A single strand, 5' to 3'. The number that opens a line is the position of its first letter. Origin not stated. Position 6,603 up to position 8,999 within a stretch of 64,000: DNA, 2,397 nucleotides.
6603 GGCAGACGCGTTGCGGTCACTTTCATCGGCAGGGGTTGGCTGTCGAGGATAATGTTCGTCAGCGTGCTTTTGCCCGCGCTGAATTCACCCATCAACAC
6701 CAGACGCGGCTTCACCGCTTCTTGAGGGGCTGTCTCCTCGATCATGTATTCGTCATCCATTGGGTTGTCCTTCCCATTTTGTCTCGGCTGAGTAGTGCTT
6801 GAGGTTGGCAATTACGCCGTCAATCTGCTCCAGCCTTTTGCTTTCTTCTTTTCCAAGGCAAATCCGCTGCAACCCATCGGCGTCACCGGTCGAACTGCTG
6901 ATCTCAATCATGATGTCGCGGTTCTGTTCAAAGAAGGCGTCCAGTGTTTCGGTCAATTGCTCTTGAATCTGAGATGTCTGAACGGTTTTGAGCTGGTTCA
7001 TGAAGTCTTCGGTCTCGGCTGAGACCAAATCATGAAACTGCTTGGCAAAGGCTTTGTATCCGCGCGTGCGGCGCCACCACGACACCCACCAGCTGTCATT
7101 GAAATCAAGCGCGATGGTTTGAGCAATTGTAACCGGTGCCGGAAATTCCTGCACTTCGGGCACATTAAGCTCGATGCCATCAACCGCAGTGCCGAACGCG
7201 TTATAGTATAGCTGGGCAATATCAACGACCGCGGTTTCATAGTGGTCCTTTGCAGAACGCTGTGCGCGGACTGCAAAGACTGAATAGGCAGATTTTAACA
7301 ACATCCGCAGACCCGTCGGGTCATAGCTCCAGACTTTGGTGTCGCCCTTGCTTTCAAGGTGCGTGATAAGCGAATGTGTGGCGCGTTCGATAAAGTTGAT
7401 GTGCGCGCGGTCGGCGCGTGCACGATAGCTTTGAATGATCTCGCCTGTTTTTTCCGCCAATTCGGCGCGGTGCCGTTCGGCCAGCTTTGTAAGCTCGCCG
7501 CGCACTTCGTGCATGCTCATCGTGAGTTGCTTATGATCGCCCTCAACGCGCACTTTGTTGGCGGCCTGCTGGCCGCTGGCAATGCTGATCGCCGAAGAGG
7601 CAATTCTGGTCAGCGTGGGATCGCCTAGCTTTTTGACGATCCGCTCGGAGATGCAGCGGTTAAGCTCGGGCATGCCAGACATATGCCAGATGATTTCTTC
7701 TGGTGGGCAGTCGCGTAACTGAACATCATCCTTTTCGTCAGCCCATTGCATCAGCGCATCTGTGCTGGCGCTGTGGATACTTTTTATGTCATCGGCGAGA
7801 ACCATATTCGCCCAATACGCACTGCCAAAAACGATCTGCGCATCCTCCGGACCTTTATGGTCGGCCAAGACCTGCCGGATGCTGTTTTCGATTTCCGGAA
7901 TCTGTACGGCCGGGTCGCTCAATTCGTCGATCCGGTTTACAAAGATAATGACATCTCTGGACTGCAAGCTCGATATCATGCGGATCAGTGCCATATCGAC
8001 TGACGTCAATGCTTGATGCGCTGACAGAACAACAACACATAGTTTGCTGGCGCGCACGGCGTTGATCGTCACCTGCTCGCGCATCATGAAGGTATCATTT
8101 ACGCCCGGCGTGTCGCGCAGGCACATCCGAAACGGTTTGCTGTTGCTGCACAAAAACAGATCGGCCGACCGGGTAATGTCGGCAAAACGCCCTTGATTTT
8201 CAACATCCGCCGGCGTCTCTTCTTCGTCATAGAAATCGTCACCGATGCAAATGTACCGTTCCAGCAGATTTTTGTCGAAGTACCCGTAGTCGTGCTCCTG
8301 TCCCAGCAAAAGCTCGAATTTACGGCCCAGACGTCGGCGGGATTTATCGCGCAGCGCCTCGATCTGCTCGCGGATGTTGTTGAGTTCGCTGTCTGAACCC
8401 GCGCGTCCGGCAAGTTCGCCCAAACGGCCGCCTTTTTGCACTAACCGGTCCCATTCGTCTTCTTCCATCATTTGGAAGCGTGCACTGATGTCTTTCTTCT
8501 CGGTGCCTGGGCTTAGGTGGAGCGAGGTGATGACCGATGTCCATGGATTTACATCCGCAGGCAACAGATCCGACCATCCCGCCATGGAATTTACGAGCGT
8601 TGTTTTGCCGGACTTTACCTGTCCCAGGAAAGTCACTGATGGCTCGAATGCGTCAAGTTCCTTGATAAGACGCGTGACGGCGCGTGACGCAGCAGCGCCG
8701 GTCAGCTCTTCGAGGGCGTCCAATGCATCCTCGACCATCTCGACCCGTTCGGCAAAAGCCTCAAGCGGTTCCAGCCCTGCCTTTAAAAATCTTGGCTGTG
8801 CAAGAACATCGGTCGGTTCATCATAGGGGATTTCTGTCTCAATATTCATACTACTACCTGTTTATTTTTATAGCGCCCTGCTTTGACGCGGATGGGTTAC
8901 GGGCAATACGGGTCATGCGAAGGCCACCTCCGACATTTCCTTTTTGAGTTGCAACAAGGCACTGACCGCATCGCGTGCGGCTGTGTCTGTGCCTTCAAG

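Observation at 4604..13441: Eight-gene translationally coupled operon wiring a Ser/Thr kinase-FHA-PP2C triad to three dynamin-type GTPases plus two unassigned proteins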

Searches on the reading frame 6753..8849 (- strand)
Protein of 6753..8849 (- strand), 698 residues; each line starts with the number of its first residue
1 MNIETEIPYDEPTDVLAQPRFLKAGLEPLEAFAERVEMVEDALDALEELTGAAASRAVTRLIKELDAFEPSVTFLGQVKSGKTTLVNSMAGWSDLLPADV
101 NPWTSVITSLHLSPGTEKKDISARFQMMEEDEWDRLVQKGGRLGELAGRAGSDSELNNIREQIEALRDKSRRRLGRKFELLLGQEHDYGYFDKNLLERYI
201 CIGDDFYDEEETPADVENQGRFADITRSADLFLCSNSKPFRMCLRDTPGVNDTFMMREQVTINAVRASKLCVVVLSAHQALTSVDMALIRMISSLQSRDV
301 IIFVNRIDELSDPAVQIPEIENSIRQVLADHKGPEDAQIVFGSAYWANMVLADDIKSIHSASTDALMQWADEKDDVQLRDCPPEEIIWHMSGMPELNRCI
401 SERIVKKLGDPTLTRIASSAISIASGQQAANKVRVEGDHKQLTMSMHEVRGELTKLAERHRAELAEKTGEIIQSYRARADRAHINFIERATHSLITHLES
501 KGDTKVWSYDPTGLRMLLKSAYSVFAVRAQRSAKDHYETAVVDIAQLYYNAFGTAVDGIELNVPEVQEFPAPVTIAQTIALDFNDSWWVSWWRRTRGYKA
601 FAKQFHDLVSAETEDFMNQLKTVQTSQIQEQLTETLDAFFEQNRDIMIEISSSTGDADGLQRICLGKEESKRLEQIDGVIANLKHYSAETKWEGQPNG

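Call 4: search_protein_families(library=pfam, proteins=[window:6753-8849:-], max_evalue=0.1)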
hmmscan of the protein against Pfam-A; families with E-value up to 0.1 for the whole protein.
window:6753-8849:- (698 aa): 7 families
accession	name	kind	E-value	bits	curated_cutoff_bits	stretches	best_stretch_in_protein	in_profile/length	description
PF00350.29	Dynamin_N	-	4.4e-12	46.8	27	1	72-305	1-165/168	Dynamin family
PF00009.33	GTP_EFTU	-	4e-08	33.5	26.5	1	215-348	45-173/188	Elongation factor Tu GTP binding domain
PF01926.29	MMR_HSR1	-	1.7e-05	25.4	21.9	1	224-305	31-112/113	50S ribosome-binding GTPase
PF03029.23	ATP_bind_1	-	0.0042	17.3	27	0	241-314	92-173/240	Conserved hypothetical ATP binding protein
PF02421.24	FeoB_N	-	0.043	13.8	27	0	72-92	3-23/156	Ferrous iron transport protein B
PF22360.1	SbsC_spectrin-like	-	0.069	14.3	26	0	428-477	11-60/62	SbsC,spectrin-like repeat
PF18904.5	DUF5660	-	0.075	13.7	24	0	439-492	3-56/109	Domain of unknown function (DUF5660)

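Call 5: search_protein_families(library=padloc, proteins=[window:6753-8849:-], max_evalue=0.1)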
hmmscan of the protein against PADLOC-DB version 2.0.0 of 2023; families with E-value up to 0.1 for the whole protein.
window:6753-8849:- (698 aa): 3 families
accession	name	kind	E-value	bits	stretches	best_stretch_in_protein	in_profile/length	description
PDLC03839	LeoA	-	2.3e-09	34.9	2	244-484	107-335/559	-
PDLC03841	LeoBC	-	1.1e-08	32.7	1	45-490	55-380/601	-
PDLC02394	pAgo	-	0.013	11.2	1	599-684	24-109/1121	-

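Call 6: search_protein_families(library=ncbifam, proteins=[window:6753-8849:-], max_evalue=0.1)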
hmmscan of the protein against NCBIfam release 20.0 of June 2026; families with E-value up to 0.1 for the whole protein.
window:6753-8849:- (698 aa): 11 families
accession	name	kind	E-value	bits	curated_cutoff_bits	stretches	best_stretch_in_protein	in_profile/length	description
TIGR03594.1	GTPase_EngA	equivalog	1e-08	34.6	306.7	1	260-346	250-331/432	ribosome biogenesis GTPase Der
NF009891.0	PRK13351.1-1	equivalog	5.4e-05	22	597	1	239-331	73-157/681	elongation factor G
TIGR00231.1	small_GTP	domain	0.00017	21.4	42.5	0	70-90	4-24/164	GTP-binding protein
TIGR03918.1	GTP_HydF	equivalog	0.0005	19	325.55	1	243-315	59-133/392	[FeFe] hydrogenase H-cluster maturation GTPase HydF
NF007368.0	PRK09866.1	equivalog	0.0018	16.7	1146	0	538-652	575-689/742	clamp-binding protein CrfC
NF009379.0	PRK12740.1-3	equivalog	0.0021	16.7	513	1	241-315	74-143/674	elongation factor G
NF000908.1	PRK00089.1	equivalog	0.003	16.9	237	0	239-319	50-132/291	GTPase Era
TIGR03597.1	GTPase_YqeH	equivalog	0.0045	16.2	297.4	0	283-349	76-141/361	ribosome biogenesis GTPase YqeH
NF002828.0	PRK03003.1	equivalog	0.0051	15.5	631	0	261-313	289-340/477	ribosome biogenesis GTPase Der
NF009381.0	PRK12740.1-5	subfamily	0.0064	14.9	583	1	215-309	50-138/692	elongation factor G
NF053860.1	DS41_1_antiphage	equivalog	0.052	12.5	370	0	279-349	197-267/448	anti-phage protein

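Call 8: find_homologous_proteins(query=window:6753-8849:-, max_evalue=0.00001)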
Query window:6753-8849:- (698 aa): 2019 proteins with E <= 0.00001 among 8000 candidates; the best 120 are listed.
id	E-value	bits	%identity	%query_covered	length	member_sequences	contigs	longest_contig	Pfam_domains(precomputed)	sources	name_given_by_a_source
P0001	0.0e+0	1456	93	99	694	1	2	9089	PF01926.30,PF00350.30,PF00009.34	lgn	-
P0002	0.0e+0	1420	90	100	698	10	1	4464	PF01926.30,PF00350.30,PF00009.34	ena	-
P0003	0.0e+0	1355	86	100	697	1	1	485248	PF01926.30,PF00350.30,PF00009.34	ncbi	-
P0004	0.0e+0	1261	80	100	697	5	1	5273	PF01926.30,PF00350.30,PF00009.34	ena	-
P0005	0.0e+0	1259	80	100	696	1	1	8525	PF01926.30,PF00350.30,PF00009.34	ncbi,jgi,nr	ncbi:MAG: dynamin family protein [Roseobacter sp.]|jgi:signal recognition particle receptor subunit 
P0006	0.0e+0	1255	79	99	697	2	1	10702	PF01926.30,PF00350.30,PF00009.34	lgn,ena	-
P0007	0.0e+0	1231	78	100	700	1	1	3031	PF00350.30,PF00009.34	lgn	-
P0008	0.0e+0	1186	75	100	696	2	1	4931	PF00350.30,PF00009.34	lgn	-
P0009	0.0e+0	1175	74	99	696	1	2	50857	PF01926.30,PF00350.30,PF00009.34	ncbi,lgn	ncbi:MAG: dynamin family protein [Roseobacter sp.]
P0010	0.0e+0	1147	73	100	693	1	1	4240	PF00350.30,PF00009.34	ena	-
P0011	0.0e+0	1125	72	99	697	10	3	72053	PF00350.30,PF00009.34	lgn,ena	-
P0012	0.0e+0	1112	95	74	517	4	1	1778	-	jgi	-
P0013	0.0e+0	1103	71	99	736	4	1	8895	PF01926.30,PF00350.30,PF00009.34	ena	-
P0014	0.0e+0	1102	71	99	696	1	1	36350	PF00350.30,PF00009.34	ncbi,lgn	ncbi:MAG: dynamin family protein [Pseudomonadota bacterium]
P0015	0.0e+0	1097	72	97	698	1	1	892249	PF00350.30,PF00009.34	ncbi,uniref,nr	ncbi:dynamin family protein [Sulfitobacter sp. D35]|uniref:dynamin family protein n=1 Tax=Sulfitobac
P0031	1.8e-275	933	60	99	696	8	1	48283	PF00350.30,PF00009.34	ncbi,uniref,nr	ncbi:dynamin family protein [Sinirhodobacter sp. WL0062]|uniref:Dynamin family protein n=1 Tax=Rhodo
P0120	1.2e-246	838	55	98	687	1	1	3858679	PF01926.30,PF00350.30,PF00009.34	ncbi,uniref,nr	ncbi:hypothetical protein EI983_02590 [Roseovarius faecimaris]|uniref:Dynamin N-terminal domain-cont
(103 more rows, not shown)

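Call 10: find_encoding_contigs(protein=P0120, flank=10000, max_places=2)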
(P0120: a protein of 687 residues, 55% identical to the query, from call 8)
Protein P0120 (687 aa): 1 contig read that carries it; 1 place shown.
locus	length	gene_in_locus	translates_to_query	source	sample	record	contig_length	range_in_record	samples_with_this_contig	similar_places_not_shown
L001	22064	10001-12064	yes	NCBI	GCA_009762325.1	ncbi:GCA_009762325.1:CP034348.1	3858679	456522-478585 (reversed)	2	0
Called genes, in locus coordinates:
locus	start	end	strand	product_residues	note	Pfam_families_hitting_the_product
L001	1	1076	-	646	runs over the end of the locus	PF07715:Plug, PF00593:TonB_dep_Rec_b-barrel, PF14905:OMP_b-brl_3 (weak)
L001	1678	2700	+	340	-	PF00850:Hist_deacetyl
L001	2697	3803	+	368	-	PF00890:FAD_binding_2, PF01266:DAO, PF13450:NAD_binding_8, PF13738:Pyr_redox_3 (faint), PF01593:Amino_oxidase (faint)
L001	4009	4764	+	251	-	-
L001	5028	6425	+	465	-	PF17667:Pkinase_fungal (faint), PF00069:Pkinase, PF01163:RIO1 (faint), PF01636:APH (faint), PF03109:ABC1, PF06293:Kdo (weak), PF07714:PK_Tyr_Ser-Thr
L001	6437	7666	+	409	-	PF16697:Yop-YscD_cpl (weak), PF00498:FHA (weak)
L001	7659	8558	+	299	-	PF13672:PP2C_2, PF07228:SpoIIE (faint)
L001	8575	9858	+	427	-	-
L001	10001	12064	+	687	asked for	PF00350:Dynamin_N, PF01926:MMR_HSR1 (faint), PF00009:GTP_EFTU (weak)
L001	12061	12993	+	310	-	PF00350:Dynamin_N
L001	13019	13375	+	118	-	-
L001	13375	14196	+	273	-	-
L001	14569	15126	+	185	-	PF00765:Autoind_synth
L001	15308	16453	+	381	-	PF00072:Response_reg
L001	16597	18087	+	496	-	PF00067:p450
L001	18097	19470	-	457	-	PF00512:HisKA, PF02518:HATPase_c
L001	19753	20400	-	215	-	PF00392:GntR, PF07729:FCD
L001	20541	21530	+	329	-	PF03480:DctP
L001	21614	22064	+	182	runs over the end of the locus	PF04290:DctQ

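Call 11: find_encoding_contigs(protein=P0031, flank=10000, max_places=2)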
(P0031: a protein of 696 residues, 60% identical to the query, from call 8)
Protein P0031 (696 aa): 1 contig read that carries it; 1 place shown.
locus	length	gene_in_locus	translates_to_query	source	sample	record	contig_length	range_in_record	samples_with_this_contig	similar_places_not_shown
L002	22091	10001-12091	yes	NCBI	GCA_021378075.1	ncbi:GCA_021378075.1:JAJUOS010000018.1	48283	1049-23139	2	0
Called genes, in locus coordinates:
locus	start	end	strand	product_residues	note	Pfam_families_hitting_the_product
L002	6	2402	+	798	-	PF00884:Sulfatase, PF16347:SGSH_C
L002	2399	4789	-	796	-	PF01326:PPDK_N, PF00391:PEP-utilizers, PF02896:PEP-utilizers_C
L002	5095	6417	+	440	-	PF00069:Pkinase, PF07714:PK_Tyr_Ser-Thr, PF03109:ABC1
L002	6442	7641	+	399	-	PF16697:Yop-YscD_cpl (weak), PF00498:FHA (weak)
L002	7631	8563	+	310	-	PF00481:PP2C (weak), PF13672:PP2C_2, PF07228:SpoIIE (faint)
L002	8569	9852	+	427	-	-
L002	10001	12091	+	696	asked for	PF00009:GTP_EFTU (faint), PF00350:Dynamin_N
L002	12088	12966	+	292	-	PF00350:Dynamin_N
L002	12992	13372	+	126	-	-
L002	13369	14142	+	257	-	-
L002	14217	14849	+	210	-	PF00440:TetR_N, PF16925:TetR_C_13, PF21993:TetR_C_13_2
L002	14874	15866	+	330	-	PF08240:ADH_N, PF00107:ADH_zinc_N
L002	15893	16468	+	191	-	PF02627:CMD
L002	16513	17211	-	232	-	PF00392:GntR, PF07729:FCD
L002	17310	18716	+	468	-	PF02614:UxaC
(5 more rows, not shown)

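Call 13: find_related_loci(query=A1, collection=genome_contigs, flank=10000)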
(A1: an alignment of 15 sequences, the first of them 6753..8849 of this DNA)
Query A1 (698 aa) in genome_contigs; peptide patterns used: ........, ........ (x = any residue, [..] = any of these).
598 stretches matched a pattern (row limit reached: there are more); 553 encode a relative of the query (tblastn E <= 1e-3); the best 80 are kept; 80 distinct loci.
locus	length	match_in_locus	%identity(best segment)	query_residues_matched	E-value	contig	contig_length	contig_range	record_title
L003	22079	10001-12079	74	1-694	0e+0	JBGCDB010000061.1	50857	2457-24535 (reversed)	MAG: Roseobacter sp. isolate SGMAG-89 contig61, whole genome shotgun sequence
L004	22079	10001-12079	70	1-694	0e+0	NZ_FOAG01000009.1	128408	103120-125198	Roseovarius azorensis strain DSM 100674, whole genome shotgun sequence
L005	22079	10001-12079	60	1-694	0e+0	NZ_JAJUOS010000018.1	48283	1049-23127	Rhodobacter flavimaris strain WL0062 NODE_18_length_48283_cov_95.321788, whole genome shotgun sequence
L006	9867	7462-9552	58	1-698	0e+0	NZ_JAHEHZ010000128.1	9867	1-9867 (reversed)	MAG: Roseobacter sp. isolate Ww482 NODE_17711_length_9867_cov_4.681818, whole genome shotgun sequence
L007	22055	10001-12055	58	1-689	0e+0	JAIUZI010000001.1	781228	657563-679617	Seohaeicola saemankumensis strain DP4N-5 DP4N-5_ctg001, whole genome shotgun sequence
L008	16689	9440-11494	58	1-689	0e+0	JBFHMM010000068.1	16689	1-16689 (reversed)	MAG: Paracoccaceae bacterium isolate Mix_sand07.2021.05.Z.70 k141_3098816_length_16689_cov_9.0000, whole genome shotgun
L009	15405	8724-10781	57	1-688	0e+0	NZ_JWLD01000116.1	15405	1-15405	Leisingera sp. ANG-Vp contig_116, whole genome shotgun sequence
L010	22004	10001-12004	58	21-688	0e+0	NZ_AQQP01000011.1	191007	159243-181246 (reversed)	Phaeobacter sp. 22II1-1F12B contig11, whole genome shotgun sequence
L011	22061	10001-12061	57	1-688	0e+0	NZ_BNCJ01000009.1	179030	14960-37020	Seohaeicola zhoushanensis strain KCTC 42650 sequence09, whole genome shotgun sequence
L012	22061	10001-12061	57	1-688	0e+0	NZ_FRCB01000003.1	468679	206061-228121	Roseovarius litoreus strain DSM 28249, whole genome shotgun sequence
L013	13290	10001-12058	56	1-688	0e+0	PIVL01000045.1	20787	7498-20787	MAG: Rhodobacteraceae bacterium isolate Glo_4 GloG15_CONTIG2885, whole genome shotgun sequence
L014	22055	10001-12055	56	19-698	0e+0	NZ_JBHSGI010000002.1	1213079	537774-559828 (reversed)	Seohaeicola nanhaiensis strain CGMCC 1.12759 platanus_K_17_124_2, whole genome shotgun sequence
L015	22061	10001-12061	56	1-688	0e+0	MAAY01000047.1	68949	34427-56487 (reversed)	Rhodobacterales bacterium 56_14_T64 BD02T64_scaffold_354, whole genome shotgun sequence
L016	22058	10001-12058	57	1-688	0e+0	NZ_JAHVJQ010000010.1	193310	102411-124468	Leisingera aquaemixtae strain DP2N28-1 DP2N28-1_ctg010, whole genome shotgun sequence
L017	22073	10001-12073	56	1-688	0e+0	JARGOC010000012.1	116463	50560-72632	MAG: Roseovarius sp. isolate bin_ce_oilr1.024 NODE_177_length_116463_cov_8.991736, whole genome shotgun sequence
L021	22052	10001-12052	56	1-686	0e+0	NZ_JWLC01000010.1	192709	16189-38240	Leisingera sp. ANG-M1 contig_10, whole genome shotgun sequence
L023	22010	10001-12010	58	19-688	0e+0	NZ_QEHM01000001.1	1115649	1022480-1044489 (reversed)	Albibacillus kandeliae strain J95 Scaffold1, whole genome shotgun sequence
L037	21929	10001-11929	57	17-653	0e+0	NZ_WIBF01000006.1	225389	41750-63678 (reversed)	Tritonibacter litoralis strain SM1979 FB_scaffold6, whole genome shotgun sequence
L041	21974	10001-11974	55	1-659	0e+0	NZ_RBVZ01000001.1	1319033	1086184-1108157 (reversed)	Alexandriicola marinus strain LZ-14 Scaffold1, whole genome shotgun sequence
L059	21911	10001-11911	53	5-651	0e+0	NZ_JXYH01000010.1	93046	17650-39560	Aestuariivita boseongensis strain BS-B2 contig10, whole genome shotgun sequence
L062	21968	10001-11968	50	22-683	0e+0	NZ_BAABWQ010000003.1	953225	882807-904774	Shimia sp. NS0008-38b sequence3, whole genome shotgun sequence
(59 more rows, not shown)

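Call 45: search_dna_similar(query=window:6753-8849:-, collection=plasmids, mode=protein, max_rows=40, max_evalue=0.000001)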
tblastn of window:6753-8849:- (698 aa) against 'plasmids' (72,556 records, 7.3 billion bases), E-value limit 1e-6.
Records with a match: 18; places in all: 24; records where one place covers at least 80% of the query: 18.
Best place of each record, by identity: <60% 18.
By first word of the organism name: Leisingera 12; Ruegeria 5; Rhodobacter 1.
By predicted mobility (MOB-suite, as given by PLSDB): non-mobilizable 18.
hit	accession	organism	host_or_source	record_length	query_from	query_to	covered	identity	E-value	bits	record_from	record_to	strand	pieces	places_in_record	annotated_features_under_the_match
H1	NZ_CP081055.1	Leisingera aquaemixtae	-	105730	1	688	99%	57.3%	0e+0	781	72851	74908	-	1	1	dynamin family protein (x2)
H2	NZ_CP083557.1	Leisingera sp. S132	-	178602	1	688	99%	57.3%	0e+0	772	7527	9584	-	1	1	dynamin family protein (x2)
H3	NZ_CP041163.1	Leisingera aquaemixtae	cell culture,Biocathode MCL, marine ...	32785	1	688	99%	57.0%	0e+0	778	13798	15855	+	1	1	dynamin family protein (x2)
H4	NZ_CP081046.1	Leisingera aquaemixtae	-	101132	1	688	99%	56.8%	0e+0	776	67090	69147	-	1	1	dynamin family protein (x2)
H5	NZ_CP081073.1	Leisingera caerulea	-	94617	1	690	99%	56.5%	0e+0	771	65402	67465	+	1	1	dynamin family protein (x2)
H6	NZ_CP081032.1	Leisingera aquaemixtae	-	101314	1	688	99%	56.7%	0e+0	776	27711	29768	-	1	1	dynamin family protein (x2)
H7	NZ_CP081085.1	Leisingera caerulea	-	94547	1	690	99%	56.2%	0e+0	772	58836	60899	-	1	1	dynamin family protein (x2)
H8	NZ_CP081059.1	Leisingera aquaemixtae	-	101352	1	688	99%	56.4%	0e+0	771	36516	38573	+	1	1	dynamin family protein (x2)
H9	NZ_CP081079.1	Leisingera caerulea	-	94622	1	690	99%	56.1%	0e+0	772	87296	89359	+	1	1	dynamin family protein (x2)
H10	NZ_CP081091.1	Leisingera caerulea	-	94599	1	690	99%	56.1%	0e+0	772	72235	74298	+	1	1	dynamin family protein (x2)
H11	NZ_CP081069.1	Leisingera caerulea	-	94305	1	690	99%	56.1%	0e+0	768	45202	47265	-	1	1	dynamin family protein (x2)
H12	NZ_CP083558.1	Leisingera sp. S132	-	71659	6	654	93%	44.4%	2e-153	499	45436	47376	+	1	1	dynamin family protein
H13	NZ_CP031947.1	Ruegeria sp. AD91A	-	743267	21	693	96%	37.0%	3e-117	395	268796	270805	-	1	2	dynamin family protein (x2)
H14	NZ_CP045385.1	Ruegeria sp. THAF33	pure culture,Surface of a polyethylene ...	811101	21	693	96%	37.0%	7e-116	390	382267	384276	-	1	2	dynamin family protein (x2)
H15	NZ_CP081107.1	Ruegeria sp. B32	-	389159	21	689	96%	37.1%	1e-116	393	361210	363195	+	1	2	dynamin family protein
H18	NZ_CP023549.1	Rhodobacter sp. CZR27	cell culture,paddy soil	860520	19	639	89%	37.2%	6e-110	373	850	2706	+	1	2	dynamin family protein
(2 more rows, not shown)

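Call 46: get_annotated_region(hit=H13, flank=9000)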
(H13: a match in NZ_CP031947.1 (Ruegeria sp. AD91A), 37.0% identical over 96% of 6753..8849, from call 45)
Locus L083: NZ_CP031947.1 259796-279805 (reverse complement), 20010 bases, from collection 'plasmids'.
description: Ruegeria sp. AD91A plasmid unnamed1, complete sequence
organism: Ruegeria sp. AD91A (NCBI taxid 2293862)
taxonomy: Bacteria; Pseudomonadota; Alphaproteobacteria; Rhodobacterales; Roseobacteraceae; Ruegeria; Ruegeria sp. AD91A
host: -; source: -; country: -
typing (MOB-suite, as given by PLSDB): non-mobilizable
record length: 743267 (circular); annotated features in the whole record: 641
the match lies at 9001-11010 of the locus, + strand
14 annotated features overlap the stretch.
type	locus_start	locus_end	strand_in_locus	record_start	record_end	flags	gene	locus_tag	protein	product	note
CDS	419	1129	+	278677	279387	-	-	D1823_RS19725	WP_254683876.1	SOS response-associated peptidase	GO:0018142 - protein-DNA covalent cross-linking [Evidence IEA]; GO:0009432 - SOS response [Evidence IEA]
CDS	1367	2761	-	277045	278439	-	-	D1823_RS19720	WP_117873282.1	alpha/beta fold hydrolase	-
CDS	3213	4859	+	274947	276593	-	-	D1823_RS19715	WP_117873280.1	tetratricopeptide repeat protein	-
CDS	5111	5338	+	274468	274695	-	-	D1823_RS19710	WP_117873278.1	hypothetical protein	-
CDS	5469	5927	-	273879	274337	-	-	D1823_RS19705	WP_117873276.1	hypothetical protein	-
CDS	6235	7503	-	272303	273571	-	-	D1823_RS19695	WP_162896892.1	S8/S53 family peptidase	GO:0006508 - proteolysis [Evidence IEA]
CDS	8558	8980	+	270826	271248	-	-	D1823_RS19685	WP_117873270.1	hypothetical protein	-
CDS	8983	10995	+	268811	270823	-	-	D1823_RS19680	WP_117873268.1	dynamin family protein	-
CDS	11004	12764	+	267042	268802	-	-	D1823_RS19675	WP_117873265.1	dynamin family protein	-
CDS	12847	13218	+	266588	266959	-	-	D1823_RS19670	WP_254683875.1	hypothetical protein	-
CDS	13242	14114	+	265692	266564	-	-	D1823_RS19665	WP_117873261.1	hypothetical protein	-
CDS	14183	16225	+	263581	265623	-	-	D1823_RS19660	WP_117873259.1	dynamin family protein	-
CDS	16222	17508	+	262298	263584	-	-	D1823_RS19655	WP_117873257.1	dynamin family protein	-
CDS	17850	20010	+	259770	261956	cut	-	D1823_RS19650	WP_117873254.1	protein kinase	GO:0006468 - protein phosphorylation [Evidence IEA]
